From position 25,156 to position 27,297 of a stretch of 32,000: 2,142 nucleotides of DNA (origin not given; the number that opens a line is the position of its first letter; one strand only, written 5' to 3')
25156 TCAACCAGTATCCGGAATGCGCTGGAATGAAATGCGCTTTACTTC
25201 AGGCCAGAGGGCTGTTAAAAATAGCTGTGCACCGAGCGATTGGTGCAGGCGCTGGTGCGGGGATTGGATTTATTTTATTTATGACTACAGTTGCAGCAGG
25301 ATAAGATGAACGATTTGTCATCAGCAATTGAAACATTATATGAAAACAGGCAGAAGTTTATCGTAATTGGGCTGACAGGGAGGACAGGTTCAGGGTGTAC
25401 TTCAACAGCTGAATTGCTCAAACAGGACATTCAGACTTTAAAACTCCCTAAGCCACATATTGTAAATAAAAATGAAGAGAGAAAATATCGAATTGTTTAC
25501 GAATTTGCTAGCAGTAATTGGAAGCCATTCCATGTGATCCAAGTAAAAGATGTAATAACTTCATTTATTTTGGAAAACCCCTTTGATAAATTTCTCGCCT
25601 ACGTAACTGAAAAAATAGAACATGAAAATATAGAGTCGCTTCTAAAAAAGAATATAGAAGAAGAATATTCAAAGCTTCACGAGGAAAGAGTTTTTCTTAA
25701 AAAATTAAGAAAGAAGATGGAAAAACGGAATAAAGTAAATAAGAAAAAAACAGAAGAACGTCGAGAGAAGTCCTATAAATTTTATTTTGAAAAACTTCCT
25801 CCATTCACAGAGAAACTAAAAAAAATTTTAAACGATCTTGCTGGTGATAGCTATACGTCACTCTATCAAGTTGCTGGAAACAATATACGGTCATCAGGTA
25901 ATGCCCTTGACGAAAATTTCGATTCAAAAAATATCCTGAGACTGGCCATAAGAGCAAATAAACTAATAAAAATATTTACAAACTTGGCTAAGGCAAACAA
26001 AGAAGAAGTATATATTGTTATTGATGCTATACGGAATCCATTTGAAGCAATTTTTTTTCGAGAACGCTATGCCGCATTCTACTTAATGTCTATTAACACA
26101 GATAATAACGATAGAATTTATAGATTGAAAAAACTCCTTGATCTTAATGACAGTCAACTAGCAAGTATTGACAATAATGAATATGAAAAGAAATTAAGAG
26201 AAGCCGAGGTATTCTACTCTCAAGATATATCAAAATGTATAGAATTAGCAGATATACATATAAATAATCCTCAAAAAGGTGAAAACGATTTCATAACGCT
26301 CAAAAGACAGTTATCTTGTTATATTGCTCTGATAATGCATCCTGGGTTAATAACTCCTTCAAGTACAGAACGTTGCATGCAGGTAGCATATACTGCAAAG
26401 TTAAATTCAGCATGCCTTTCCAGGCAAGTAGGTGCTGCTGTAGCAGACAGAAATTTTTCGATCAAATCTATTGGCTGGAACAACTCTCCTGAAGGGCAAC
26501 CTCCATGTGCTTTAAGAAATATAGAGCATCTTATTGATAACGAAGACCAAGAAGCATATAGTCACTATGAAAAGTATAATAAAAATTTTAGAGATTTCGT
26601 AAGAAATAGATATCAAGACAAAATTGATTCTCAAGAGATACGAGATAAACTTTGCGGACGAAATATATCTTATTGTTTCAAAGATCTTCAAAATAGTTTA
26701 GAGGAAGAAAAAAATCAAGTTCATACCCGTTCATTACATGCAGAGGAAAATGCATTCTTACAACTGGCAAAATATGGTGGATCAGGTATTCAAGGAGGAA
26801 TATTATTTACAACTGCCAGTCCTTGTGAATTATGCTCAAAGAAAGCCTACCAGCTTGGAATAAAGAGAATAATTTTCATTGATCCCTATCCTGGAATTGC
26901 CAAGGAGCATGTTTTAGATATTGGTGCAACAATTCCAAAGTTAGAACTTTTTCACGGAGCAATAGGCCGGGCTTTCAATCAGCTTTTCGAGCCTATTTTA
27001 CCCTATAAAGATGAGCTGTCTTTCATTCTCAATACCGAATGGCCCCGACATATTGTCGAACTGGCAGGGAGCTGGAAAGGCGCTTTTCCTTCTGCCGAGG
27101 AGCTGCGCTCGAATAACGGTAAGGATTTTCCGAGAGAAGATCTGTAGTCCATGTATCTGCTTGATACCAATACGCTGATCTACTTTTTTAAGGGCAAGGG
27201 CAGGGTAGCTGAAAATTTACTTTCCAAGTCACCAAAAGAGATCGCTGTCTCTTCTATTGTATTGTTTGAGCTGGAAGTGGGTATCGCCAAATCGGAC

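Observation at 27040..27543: The deaminase ORF ends in what looks like a captured VapB antitoxin tail, directly abutting an otherwise orphan VapC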

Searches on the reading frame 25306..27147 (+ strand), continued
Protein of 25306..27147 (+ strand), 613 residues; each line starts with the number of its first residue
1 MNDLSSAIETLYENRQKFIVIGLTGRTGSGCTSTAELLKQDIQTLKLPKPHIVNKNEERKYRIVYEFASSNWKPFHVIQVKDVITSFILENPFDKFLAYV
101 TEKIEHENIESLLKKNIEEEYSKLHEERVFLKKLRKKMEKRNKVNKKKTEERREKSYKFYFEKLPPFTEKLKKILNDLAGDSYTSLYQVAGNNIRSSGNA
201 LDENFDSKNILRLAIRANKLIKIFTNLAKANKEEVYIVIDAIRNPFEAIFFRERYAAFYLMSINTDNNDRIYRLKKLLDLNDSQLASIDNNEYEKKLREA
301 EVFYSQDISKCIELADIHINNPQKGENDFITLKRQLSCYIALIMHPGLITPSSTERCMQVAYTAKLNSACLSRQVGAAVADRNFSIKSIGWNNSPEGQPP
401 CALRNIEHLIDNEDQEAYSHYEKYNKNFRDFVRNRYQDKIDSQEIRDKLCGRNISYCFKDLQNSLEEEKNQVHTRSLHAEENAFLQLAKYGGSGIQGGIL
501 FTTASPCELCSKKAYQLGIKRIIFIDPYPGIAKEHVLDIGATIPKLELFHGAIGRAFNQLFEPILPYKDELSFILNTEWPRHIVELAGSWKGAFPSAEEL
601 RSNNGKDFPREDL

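Call 59: predict_structure(alignment_id=A3)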
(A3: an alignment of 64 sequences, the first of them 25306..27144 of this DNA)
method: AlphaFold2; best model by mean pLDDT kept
length: 613 residues; sequences in the alignment: 64
mean_pLDDT: 86.0   pTM: 0.86
mean pLDDT of the five models: 86.0, 85.8, 85.8, 84.5, 83.4
residues with pLDDT >= 90: 321; 70-90: 215; 50-70: 65; < 50: 12
segments of 3 or more residues with pLDDT < 50: 472-474, 605-613
pLDDT, mean of each block of 10 residues (from residue 1): 79 87 93 96 94 92 96 96 98 96 87 94 96 85 77 91 96 87 90 95 93 96 90 93 95 93 90 85 84 71 89 94 77 96 94 97 87 86 92 77 89 86 91 93 93 87 79 65 82 74 85 84 79 59 84 94 87 77 57 58 49 34
secondary structure, 60 per line:
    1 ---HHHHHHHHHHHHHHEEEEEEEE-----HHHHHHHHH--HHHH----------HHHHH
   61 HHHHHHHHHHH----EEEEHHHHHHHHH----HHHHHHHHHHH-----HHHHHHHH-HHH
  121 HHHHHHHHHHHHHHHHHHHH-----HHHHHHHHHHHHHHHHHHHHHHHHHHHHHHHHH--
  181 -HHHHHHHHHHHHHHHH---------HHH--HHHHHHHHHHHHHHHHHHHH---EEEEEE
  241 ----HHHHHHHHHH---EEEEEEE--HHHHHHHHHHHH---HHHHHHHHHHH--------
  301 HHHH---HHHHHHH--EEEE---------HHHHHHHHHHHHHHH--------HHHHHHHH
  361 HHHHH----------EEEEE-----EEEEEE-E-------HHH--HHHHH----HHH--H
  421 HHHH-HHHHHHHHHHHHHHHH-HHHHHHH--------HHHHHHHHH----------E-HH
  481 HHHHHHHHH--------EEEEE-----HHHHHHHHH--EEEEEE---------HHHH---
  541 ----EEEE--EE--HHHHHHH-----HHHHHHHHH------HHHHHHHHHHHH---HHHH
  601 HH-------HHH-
elements in order: H4-17 E18-25 H31-39 H42-45 H56-71 E76-79 H80-88 H93-103 H109-116 H118-140 H146-178 H182-197 H212-231 E235-240 H245-254 E258-264 H267-278 H282-292 H301-304 H308-314 E317-320 H330-344 H353-365 E376-380 E386-391 H406-410 H420-424 H426-441 H443-449 H458-466 H479-489 E498-502 H508-516 E519-524 H534-537 E545-548 H555-561 H567-575 H582-593 H597-602

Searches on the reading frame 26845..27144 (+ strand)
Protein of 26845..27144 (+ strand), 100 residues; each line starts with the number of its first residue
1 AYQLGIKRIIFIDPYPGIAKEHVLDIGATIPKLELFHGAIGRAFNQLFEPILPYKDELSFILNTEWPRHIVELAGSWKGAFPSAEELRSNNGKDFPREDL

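Call 84: find_related_loci(query=window:26845-27144:+, collection=metagenome_contigs, flank=1500)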
Query window:26845-27144:+ (100 aa) in metagenome_contigs; peptide patterns used: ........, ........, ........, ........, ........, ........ (x = any residue, [..] = any of these).
202 stretches matched a pattern; 13 encode a relative of the query (tblastn E <= 1e-3); 13 distinct loci.
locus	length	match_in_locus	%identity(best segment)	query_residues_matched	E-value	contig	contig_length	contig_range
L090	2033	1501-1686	66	1-62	1e-25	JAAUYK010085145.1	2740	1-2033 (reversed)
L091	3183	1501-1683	64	1-61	2e-25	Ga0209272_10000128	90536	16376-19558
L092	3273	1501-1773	46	1-91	2e-25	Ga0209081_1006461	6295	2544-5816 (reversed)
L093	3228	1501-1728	51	1-76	3e-25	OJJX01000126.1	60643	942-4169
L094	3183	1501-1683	66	1-61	1e-24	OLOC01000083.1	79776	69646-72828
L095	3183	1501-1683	59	1-61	5e-24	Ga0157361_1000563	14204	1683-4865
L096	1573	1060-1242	57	1-61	4e-24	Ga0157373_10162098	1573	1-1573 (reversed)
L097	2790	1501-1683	57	1-61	3e-23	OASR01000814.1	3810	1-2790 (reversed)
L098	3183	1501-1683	56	1-61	8e-23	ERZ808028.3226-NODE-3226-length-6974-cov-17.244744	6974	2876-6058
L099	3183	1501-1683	56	1-61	8e-23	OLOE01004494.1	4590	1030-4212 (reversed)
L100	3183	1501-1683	56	1-61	8e-23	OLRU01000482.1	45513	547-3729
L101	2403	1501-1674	62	1-58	7e-21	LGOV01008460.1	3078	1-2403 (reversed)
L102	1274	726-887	31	35-96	3e-6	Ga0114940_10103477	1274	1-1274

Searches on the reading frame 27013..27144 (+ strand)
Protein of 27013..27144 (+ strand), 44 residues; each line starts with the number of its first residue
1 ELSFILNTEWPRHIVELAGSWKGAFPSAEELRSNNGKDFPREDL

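Call 11: find_homologous_proteins(query=window:27013-27144:+, max_evalue=10)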
Query seq(44 aa): no candidate shares three 5-residue words with the query. No homologue found.

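Call 73: search_protein_representatives(protein=window:27034-27144:+)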
Query: 37 residues. Proteins with E-value up to 0.001 (for the whole library): 11; up to 1e-10: 0; up to 1e-30: 0. The best 11 are listed.
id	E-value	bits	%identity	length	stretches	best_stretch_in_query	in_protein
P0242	5.6e-08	47.6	67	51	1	1-36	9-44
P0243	4.3e-06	41.8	39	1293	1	12-29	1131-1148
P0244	7.3e-06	41.1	37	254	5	10-32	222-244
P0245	1.4e-05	40.3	51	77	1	2-36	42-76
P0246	4.6e-05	38.7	63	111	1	1-36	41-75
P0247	4.7e-05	38.7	58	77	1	1-36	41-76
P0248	6.0e-05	38.3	61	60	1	1-34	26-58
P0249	1.4e-04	37.2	61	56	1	1-37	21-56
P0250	3.9e-04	35.8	62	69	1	2-35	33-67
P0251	6.9e-04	35.1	54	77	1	1-35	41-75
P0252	8.1e-04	34.9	51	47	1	1-37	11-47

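Call 76: find_encoding_contigs(protein=P0249, flank=3000, max_places=3)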
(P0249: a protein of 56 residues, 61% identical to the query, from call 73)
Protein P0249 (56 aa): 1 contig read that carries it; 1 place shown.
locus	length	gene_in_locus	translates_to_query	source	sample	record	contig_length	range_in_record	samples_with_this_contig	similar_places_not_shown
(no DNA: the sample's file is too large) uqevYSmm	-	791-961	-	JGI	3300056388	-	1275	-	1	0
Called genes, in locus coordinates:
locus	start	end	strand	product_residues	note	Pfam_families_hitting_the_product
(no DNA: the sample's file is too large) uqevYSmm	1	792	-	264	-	?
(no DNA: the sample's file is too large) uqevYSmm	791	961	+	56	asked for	-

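Call 77: find_encoding_contigs(protein=P0242, flank=3000, max_places=3)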
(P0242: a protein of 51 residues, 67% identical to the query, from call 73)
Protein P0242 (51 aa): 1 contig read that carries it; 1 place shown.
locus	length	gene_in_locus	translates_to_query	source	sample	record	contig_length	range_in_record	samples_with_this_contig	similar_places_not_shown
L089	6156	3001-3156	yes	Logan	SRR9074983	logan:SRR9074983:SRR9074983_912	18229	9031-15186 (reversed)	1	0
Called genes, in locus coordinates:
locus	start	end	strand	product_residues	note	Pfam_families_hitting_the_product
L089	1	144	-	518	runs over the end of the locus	-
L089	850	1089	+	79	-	-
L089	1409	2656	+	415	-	-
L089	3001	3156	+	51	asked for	-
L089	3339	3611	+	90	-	PF13560:HTH_31, PF12844:HTH_19, PF01381:HTH_3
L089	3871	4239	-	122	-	-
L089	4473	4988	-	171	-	-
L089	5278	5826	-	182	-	PF03031:NIF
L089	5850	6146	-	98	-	-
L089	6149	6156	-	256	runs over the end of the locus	PF15731:MqsA_antitoxin, PF03031:NIF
